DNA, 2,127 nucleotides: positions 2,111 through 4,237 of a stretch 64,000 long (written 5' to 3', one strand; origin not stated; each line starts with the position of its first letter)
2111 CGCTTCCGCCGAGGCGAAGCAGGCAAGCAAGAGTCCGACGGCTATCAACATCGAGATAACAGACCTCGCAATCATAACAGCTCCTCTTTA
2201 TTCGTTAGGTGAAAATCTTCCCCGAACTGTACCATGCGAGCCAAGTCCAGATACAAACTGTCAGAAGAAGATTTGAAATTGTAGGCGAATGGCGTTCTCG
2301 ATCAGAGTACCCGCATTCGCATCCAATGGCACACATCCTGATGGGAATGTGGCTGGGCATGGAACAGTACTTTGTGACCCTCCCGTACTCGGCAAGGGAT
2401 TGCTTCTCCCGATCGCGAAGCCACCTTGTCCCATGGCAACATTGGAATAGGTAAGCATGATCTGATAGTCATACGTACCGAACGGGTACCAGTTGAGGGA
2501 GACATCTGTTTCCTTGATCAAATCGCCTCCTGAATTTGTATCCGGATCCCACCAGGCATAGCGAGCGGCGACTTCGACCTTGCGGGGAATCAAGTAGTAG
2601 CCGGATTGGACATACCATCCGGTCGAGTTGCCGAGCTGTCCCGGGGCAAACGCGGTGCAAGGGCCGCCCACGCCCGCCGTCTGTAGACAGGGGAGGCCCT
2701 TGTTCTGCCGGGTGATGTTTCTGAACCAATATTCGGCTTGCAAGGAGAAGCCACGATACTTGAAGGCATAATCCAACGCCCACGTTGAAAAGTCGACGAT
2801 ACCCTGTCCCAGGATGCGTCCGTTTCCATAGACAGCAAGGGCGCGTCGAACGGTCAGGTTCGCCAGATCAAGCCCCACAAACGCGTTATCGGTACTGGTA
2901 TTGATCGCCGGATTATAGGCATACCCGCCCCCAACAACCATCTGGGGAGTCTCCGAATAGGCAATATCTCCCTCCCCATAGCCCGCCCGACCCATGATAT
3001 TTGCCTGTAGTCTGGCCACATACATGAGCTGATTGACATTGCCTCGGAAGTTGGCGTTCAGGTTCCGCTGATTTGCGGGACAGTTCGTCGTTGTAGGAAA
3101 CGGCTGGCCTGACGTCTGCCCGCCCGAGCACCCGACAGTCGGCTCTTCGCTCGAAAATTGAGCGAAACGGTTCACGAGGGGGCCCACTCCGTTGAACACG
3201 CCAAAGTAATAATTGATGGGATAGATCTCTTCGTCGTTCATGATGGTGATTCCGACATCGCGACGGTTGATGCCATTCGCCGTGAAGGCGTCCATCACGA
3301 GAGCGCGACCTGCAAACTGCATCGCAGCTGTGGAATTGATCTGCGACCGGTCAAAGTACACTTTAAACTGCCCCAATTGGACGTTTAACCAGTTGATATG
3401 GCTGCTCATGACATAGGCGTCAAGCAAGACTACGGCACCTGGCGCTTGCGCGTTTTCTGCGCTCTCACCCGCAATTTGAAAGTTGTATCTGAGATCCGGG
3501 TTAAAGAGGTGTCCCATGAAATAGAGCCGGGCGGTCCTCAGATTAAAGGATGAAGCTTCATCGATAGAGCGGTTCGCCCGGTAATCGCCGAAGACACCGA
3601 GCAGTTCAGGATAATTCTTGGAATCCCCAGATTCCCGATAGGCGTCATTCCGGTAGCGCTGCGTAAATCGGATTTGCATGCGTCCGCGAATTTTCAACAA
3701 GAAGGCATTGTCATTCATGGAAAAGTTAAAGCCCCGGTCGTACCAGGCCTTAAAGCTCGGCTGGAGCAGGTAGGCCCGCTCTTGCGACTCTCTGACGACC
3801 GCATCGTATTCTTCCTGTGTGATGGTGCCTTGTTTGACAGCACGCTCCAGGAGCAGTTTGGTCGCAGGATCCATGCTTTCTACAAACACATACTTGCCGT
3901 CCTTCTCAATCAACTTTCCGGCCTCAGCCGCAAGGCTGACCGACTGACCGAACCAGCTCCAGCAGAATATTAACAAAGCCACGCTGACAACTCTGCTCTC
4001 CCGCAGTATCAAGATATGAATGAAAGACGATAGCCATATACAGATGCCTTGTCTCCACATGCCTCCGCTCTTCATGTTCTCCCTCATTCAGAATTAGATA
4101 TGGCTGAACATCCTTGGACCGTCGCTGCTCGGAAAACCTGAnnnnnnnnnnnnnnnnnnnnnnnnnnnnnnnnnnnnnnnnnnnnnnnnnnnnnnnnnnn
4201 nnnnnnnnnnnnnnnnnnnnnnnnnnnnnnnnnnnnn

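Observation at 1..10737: Two divergent porin + ModA-like binder + novel lipoprotein modules grafted onto a mod locus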

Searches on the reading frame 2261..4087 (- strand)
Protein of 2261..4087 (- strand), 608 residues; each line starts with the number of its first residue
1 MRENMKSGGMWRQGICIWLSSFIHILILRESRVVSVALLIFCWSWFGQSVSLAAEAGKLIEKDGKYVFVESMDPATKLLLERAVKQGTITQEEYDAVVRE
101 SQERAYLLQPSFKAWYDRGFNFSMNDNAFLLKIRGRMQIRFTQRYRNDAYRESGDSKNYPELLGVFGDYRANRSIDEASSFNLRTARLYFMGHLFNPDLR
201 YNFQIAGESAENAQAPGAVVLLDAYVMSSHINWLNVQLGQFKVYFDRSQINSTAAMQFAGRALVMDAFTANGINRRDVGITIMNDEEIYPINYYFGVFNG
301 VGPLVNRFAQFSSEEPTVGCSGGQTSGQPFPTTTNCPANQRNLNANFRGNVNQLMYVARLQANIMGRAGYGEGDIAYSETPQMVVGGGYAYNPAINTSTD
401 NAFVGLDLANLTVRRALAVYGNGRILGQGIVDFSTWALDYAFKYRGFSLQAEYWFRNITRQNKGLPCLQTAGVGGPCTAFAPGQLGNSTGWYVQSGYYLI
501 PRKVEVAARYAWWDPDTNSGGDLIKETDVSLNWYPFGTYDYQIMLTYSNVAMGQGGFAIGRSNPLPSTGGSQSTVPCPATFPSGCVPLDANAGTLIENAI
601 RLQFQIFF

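Call 3: search_protein_families(library=pfam, proteins=[window:2261-4087:-], max_evalue=0.01)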
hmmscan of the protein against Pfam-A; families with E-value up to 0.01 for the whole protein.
window:2261-4087:- (608 aa): 1 family
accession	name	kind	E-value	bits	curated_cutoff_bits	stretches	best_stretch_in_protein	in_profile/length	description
PF07396.17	Porin_O_P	-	2.8e-14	53.6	20.9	1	166-550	11-344/370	Phosphate-selective porin O and P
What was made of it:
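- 2261..4087 (-): porin1, an outer-membrane beta-barrel of the Porin_O_P family with an N-terminal ITQEEYD (SHOCT-like) extension. PF07396, 53.6 bits against a cut-off of 20.9 (call 3).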

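Call 20: search_protein_families(library=ncbifam, proteins=[window:2261-4087:-], max_evalue=0.001)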
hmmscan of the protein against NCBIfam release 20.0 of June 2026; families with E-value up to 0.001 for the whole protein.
window:2261-4087:- (608 aa): 1 family
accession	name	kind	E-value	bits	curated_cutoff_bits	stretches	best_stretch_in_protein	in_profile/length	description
NF040900.1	porin_ExtI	equivalog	1.1e-05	24.4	150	0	176-300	63-191/403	selenite/tellurite reduction operon porin ExtI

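Call 64: find_homologous_proteins(query=A6, max_evalue=0.001)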
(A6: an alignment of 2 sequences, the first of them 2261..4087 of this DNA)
Query A6 (2 sequences) (608 aa, profile of the alignment): 704 proteins with E <= 0.001 among 8000 candidates; the best 120 are listed.
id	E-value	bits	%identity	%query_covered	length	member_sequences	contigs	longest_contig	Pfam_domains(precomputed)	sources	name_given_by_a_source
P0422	0.0e+0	1129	87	99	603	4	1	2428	PF07396.18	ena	-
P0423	0.0e+0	1117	89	97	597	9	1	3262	PF07396.18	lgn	-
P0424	0.0e+0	1112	88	99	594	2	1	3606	PF07396.18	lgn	-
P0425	0.0e+0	1097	86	99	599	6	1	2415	PF07396.18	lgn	-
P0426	0.0e+0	1079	89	94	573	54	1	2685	PF07396.18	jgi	jgi:hypothetical protein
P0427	0.0e+0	1068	82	99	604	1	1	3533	PF07396.18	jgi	jgi:Phosphate-selective porin O and P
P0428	0.0e+0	1061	87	94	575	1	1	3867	PF07396.18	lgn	-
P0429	0.0e+0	1049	82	98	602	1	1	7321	PF07396.18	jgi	jgi:phosphate-selective porin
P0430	0.0e+0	1043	81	97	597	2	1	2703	PF07396.18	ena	-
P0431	0.0e+0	1030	78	99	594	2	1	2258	PF07396.18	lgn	-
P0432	0.0e+0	1028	80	99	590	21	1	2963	PF07396.18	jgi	jgi:hypothetical protein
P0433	0.0e+0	1016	79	97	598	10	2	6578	PF07396.18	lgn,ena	-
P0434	0.0e+0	1013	83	92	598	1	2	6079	PF07396.18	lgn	-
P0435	0.0e+0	1011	79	99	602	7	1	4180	PF07396.18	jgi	jgi:hypothetical protein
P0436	2.0e-297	1006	81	96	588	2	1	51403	PF07396.18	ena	-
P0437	1.6e-296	1003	78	99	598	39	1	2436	PF07396.18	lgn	-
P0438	1.9e-296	1003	78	98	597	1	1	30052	PF07396.18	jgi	jgi:Phosphate-selective porin O and P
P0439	3.8e-296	1002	78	98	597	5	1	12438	PF07396.18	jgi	-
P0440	6.6e-296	1001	78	98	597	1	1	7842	PF07396.18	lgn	-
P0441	1.3e-295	1000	79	98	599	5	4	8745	PF07396.18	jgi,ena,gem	-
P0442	8.6e-295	997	77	99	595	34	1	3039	PF07396.18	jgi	jgi:hypothetical protein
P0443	1.5e-294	996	77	99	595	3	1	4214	PF07396.18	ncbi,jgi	jgi:hypothetical protein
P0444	2.0e-294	996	77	99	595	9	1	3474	PF07396.18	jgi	-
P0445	2.7e-293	992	77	99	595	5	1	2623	PF07396.18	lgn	-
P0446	1.3e-292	990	76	99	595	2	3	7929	PF07396.18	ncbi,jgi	jgi:hypothetical protein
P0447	1.5e-292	990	77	99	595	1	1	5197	PF07396.18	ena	-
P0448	3.5e-292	988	80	95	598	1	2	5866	PF07396.18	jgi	jgi:phosphate-selective porin O/P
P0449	9.4e-292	987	80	95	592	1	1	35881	PF07396.18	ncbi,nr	ncbi:MAG: hypothetical protein ICV75_01045 [Nitrospiraceae bacterium]|nr:hypothetical protein [Nitro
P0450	1.4e-291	986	76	99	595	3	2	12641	PF07396.18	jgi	jgi:hypothetical protein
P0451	8.2e-291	984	76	99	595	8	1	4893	PF07396.18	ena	-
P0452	9.5e-291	984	77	99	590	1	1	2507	PF07396.18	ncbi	-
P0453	1.1e-290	983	76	99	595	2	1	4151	PF07396.18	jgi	-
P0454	1.8e-290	983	76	99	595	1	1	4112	PF07396.18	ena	-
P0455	1.2e-289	980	75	99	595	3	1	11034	PF07396.18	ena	-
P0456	2.4e-289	979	79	95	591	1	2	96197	PF07396.18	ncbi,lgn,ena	-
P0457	1.1e-288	977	79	95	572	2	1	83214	PF07396.18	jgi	jgi:hypothetical protein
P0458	5.6e-288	975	77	97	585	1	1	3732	PF07396.18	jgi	-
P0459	6.1e-288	974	75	99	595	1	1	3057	PF07396.18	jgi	jgi:Phosphate-selective porin O and P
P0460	6.4e-288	974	82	92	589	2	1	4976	PF07396.18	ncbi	-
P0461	8.7e-288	974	80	94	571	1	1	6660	PF07396.18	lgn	-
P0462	2.0e-287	973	75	99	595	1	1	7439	PF07396.18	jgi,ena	-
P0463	8.6e-287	971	78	94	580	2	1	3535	PF07396.18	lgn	-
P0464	1.9e-286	970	79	95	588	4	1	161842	PF07396.18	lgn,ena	-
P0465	2.8e-286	969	79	95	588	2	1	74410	PF07396.18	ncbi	-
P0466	4.5e-286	968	80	94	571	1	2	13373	PF07396.18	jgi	-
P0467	4.7e-286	968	76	99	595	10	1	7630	PF07396.18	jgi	-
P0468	5.1e-286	968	79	95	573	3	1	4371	PF07396.18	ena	-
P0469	3.3e-285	965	82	91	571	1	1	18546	PF07396.18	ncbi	ncbi:MAG: hypothetical protein ABL965_13710 [Nitrospira sp.]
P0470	4.7e-285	965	80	94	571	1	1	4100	PF07396.18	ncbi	-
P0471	6.4e-285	964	82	91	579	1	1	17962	PF07396.18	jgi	jgi:hypothetical protein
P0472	7.5e-285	964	82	91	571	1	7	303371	PF07396.18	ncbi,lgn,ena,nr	ncbi:MAG: hypothetical protein CAF44_007270 [Nitrospira sp. CG24D]|nr:MAG: hypothetical protein CAF4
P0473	1.4e-284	963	79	94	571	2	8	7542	PF07396.18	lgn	-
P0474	1.6e-284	963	81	92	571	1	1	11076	PF07396.18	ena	-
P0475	2.4e-284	963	81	91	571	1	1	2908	PF07396.18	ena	-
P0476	2.5e-284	962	80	95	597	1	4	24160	PF07396.18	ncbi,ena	-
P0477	2.6e-284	962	76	98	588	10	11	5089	PF07396.18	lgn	-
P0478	2.7e-284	962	76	94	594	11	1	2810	PF07396.18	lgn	-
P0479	3.7e-284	962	80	94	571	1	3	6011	PF07396.18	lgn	-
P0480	5.3e-284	961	80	94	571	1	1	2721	PF07396.18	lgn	-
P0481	6.2e-284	961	80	94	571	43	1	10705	PF07396.18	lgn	-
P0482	8.2e-284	961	78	93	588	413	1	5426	PF07396.18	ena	-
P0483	1.2e-283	960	80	92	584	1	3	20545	PF07396.18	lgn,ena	-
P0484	2.5e-283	959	80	93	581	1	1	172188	PF07396.18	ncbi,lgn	-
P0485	2.8e-283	959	76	94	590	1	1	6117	PF07396.18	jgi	-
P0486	3.4e-283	959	78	95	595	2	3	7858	PF07396.18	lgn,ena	-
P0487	9.6e-283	957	81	91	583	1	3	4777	PF07396.18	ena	-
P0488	1.5e-282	957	79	95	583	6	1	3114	PF07396.18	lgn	-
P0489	2.1e-282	956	79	94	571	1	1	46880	PF07396.18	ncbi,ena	-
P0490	3.3e-282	955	79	94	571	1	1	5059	PF07396.18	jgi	-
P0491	3.5e-282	955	75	99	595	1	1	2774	PF07396.18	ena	-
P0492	3.5e-282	955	76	99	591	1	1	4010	PF07396.18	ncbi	-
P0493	6.1e-282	955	79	94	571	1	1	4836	PF07396.18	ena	-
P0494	6.3e-282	955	75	94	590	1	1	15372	PF07396.18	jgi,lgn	jgi:hypothetical protein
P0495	6.7e-282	954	79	94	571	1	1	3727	PF07396.18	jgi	-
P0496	6.9e-282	954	79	94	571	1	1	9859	PF07396.18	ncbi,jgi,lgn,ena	-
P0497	7.2e-282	954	79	95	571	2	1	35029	PF07396.18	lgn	-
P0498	7.8e-282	954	79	93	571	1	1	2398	PF07396.18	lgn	-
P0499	9.7e-282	954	78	94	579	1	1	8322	PF07396.18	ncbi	-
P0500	9.8e-282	954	79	94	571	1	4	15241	PF07396.18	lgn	-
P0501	1.0e-281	954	79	94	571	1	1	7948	PF07396.18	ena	-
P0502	1.6e-281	953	79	94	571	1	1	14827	PF07396.18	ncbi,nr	ncbi:MAG: hypothetical protein H8J66_13310 [Nitrospira sp.]|nr:hypothetical protein [Nitrospira sp.]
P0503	1.9e-281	953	79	94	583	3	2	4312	PF07396.18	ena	-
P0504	3.0e-281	952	79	94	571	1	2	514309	PF07396.18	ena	-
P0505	3.4e-281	952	76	99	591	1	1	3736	PF07396.18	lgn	-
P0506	9.8e-281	951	79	94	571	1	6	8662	PF07396.18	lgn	-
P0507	1.3e-280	950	79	94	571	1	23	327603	PF07396.18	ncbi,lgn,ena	-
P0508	1.3e-280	950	79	94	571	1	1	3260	PF07396.18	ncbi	-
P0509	1.4e-280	950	79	94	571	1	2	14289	PF07396.18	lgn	-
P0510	1.5e-280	950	79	94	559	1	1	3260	PF07396.18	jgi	jgi:hypothetical protein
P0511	2.0e-280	950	78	94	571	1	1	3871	PF07396.18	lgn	-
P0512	2.0e-280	950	79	94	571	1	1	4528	PF07396.18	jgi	-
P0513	2.5e-280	949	78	93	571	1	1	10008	PF07396.18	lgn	-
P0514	2.9e-280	949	76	98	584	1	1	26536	PF07396.18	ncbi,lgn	-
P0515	6.0e-280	948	80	92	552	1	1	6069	PF07396.18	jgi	-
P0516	6.4e-280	948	76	94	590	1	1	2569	PF07396.18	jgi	-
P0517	6.5e-280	948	80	91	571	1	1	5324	PF07396.18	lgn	-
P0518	6.6e-280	948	80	92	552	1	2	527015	PF07396.18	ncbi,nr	ncbi:MAG: OprO/OprP family phosphate-selective porin [Nitrospiraceae bacterium]|nr:OprO/OprP family 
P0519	1.3e-279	947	80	91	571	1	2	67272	PF07396.18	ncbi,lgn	-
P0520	1.5e-279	947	78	94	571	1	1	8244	PF07396.18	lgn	-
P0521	2.6e-279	946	78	92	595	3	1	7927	PF07396.18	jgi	jgi:hypothetical protein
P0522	4.2e-279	945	80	91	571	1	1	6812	PF07396.18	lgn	-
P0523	5.3e-279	945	78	94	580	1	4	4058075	PF07396.18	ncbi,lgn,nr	ncbi:MAG: hypothetical protein KF814_03490 [Nitrospiraceae bacterium]|nr:hypothetical protein [Nitro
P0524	5.8e-279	945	80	91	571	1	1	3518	PF07396.18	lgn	-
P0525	1.1e-278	944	78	94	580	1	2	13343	PF07396.18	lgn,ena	-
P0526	1.1e-278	944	80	91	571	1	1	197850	PF07396.18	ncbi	-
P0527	1.2e-278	944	78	94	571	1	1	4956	PF07396.18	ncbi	-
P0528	3.7e-278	942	79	91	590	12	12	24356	PF07396.18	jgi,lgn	jgi:hypothetical protein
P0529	1.7e-277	940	73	100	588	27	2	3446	PF07396.18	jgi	jgi:hypothetical protein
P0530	2.7e-277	939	78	94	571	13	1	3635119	PF07396.18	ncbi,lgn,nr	ncbi:MAG: Putative Anion-selective porin [Nitrospira sp.]|nr:MAG: Putative Anion-selective porin [Ni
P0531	3.0e-277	939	78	91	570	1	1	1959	PF07396.18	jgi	jgi:hypothetical protein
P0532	1.7e-276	937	78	93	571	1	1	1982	PF07396.18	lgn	-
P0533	2.6e-276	936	79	91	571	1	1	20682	PF07396.18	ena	-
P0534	3.4e-276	936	75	94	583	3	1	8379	PF07396.18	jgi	jgi:hypothetical protein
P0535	3.9e-276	935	79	92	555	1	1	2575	PF07396.18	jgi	jgi:hypothetical protein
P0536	8.4e-276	934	75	96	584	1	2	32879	PF07396.18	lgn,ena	-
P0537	3.2e-275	932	78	91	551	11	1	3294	PF07396.18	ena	-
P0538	1.5e-274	930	77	94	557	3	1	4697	PF07396.18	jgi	jgi:hypothetical protein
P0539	3.8e-274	929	74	95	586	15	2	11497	PF07396.18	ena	-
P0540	1.1e-273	927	73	95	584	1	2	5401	PF07396.18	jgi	jgi:hypothetical protein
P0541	1.2e-273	927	75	96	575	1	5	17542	PF07396.18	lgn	-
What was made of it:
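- On Porin_O_P (PF07396; OprP/OprO-type porins): Porin1 scores 53.6 bits against 20.9, E=2.8e-14 (call 3), and its orthologs carry PF07396 precomputed (call 64).
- Closest known: OprP/OprO with PstS. Same: Porin1 passes the Pfam threshold (call 3), and public annotation already calls orthologs 'OprO/OprP family' or 'putative anion-selective porin' (call 64).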

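Call 76: predict_structure(alignment_id=A7)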
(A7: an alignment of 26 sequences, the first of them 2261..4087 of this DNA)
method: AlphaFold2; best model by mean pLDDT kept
length: 608 residues; sequences in the alignment: 26
mean_pLDDT: 35.0   pTM: 0.28
mean pLDDT of the five models: 35.0, 33.6, 32.8, 30.4, 28.0
residues with pLDDT >= 90: 0; 70-90: 9; 50-70: 91; < 50: 508
segments of 3 or more residues with pLDDT < 50: 1-12, 28-30, 46-71, 103-449, 451-453, 461-487, 489-524, 537-539, 553-593
pLDDT, mean of each block of 10 residues (from residue 1): 35 48 48 62 48 32 36 59 71 65 39 40 40 35 27 28 28 27 31 35 34 24 23 22 20 24 22 26 29 25 21 26 25 27 21 25 23 21 21 27 22 29 20 22 37 52 37 32 39 37 42 40 48 53 60 41 28 37 32 52 57
secondary structure, 60 per line:
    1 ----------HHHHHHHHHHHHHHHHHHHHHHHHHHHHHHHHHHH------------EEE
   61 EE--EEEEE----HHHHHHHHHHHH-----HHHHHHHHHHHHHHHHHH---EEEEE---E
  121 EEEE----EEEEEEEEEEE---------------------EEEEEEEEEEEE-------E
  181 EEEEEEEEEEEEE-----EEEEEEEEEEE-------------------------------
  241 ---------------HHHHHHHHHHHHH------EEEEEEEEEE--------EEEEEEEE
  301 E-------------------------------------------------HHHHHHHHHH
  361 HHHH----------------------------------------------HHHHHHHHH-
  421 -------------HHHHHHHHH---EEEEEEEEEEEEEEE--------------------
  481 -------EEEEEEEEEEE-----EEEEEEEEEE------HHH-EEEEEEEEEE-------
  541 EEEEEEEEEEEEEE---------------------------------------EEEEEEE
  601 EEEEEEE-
elements in order: H11-45 E58-62 E65-69 H74-85 H91-108 E112-116 E120-124 E129-139 E161-172 E180-193 E199-209 H256-268 E275-284 E293-301 H351-364 H411-419 H434-442 E446-460 E488-498 E504-513 E524-533 E541-554 E594-607
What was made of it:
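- On Porin_O_P (PF07396; OprP/OprO-type porins): The AlphaFold2 model failed (mean pLDDT 35, call 76), so pore-lining residues could not be assigned.
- The porin model failed (pLDDT 35, call 76), and no multimer prediction was possible.
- Tried and rejected: AlphaFold2 of porin1 with 26 sequences failed (pLDDT 35, call 76).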

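Call 77: search_solved_structures(query=A7, max_evalue=1, show_alignments=1)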
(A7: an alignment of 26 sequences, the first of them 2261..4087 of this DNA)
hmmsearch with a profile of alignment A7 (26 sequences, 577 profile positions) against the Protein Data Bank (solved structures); distinct sequences matched with E-value up to 1: 0.
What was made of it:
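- On Porin_O_P (PF07396; OprP/OprO-type porins): A profile of 26 porins searched against all PDB sequences gave no match at E<=1 (call 77).
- Closest known: OprP/OprO with PstS. Different: No sequence similarity to the solved OprP/OprO chains is detectable (call 77).
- Tried and rejected: A profile search of the porins against PDB sequences gave no hit at E<=1 (call 77).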

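Call 88: find_related_loci(query=A6, collection=metagenome_contigs, flank=7000)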
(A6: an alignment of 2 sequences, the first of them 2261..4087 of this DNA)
Query A6 (608 aa) in metagenome_contigs; peptide patterns used: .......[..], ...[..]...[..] (x = any residue, [..] = any of these).
600 stretches matched a pattern (row limit reached: there are more); 48 encode a relative of the query (tblastn E <= 1e-3); 48 distinct loci.
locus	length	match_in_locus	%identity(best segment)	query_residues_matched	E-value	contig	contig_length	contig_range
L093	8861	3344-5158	83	4-608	0e+0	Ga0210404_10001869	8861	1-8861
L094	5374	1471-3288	77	2-608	0e+0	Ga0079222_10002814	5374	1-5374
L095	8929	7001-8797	77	4-608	0e+0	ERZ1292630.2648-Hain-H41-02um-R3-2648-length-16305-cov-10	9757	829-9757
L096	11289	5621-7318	79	34-608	0e+0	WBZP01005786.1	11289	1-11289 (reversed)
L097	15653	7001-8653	81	49-608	0e+0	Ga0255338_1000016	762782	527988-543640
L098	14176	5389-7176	75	4-608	0e+0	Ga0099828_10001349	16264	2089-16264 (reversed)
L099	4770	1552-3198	79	51-608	0e+0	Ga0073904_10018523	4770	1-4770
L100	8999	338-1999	79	46-608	0e+0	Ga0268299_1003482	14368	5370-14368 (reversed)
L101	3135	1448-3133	80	5-566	0e+0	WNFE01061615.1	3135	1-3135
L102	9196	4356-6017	78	46-608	0e+0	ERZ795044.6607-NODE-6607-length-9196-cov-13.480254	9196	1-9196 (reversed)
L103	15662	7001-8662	78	46-608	0e+0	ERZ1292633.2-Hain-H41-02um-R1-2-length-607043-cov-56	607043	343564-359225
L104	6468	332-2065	74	30-608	0e+0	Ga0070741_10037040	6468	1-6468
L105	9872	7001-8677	71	51-608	0e+0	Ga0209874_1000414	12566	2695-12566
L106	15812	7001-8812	77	1-608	0e+0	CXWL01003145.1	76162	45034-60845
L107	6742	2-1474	79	109-608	0e+0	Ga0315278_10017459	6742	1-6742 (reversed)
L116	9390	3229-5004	54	14-608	0e+0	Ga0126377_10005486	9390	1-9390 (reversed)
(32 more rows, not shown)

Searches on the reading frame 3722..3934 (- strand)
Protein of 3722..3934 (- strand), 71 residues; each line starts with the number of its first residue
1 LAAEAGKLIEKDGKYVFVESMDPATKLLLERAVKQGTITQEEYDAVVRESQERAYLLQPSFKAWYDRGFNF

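Call 78: search_protein_families(library=pfam, proteins=[window:3722-3934:-], max_evalue=5)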
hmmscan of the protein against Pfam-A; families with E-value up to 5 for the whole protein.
seq(71 aa): 4 families
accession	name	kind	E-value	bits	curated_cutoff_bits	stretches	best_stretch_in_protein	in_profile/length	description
PF09693.15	Phage_XkdX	-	0.0025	18.2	23.5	1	29-46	18-35/40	Phage uncharacterised protein (Phage_XkdX)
PF09851.14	SHOCT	-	0.047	13.9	27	1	30-45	7-22/28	Short C-terminal domain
PF12974.12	Phosphonate-bd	-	0.1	12.4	27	1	1-52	126-176/242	ABC transporter, phosphonate, periplasmic substrate-binding protein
PF20787.2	SPP1_GP23-1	-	0.16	12.3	27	1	27-46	19-38/47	SPP1 phage GP23.1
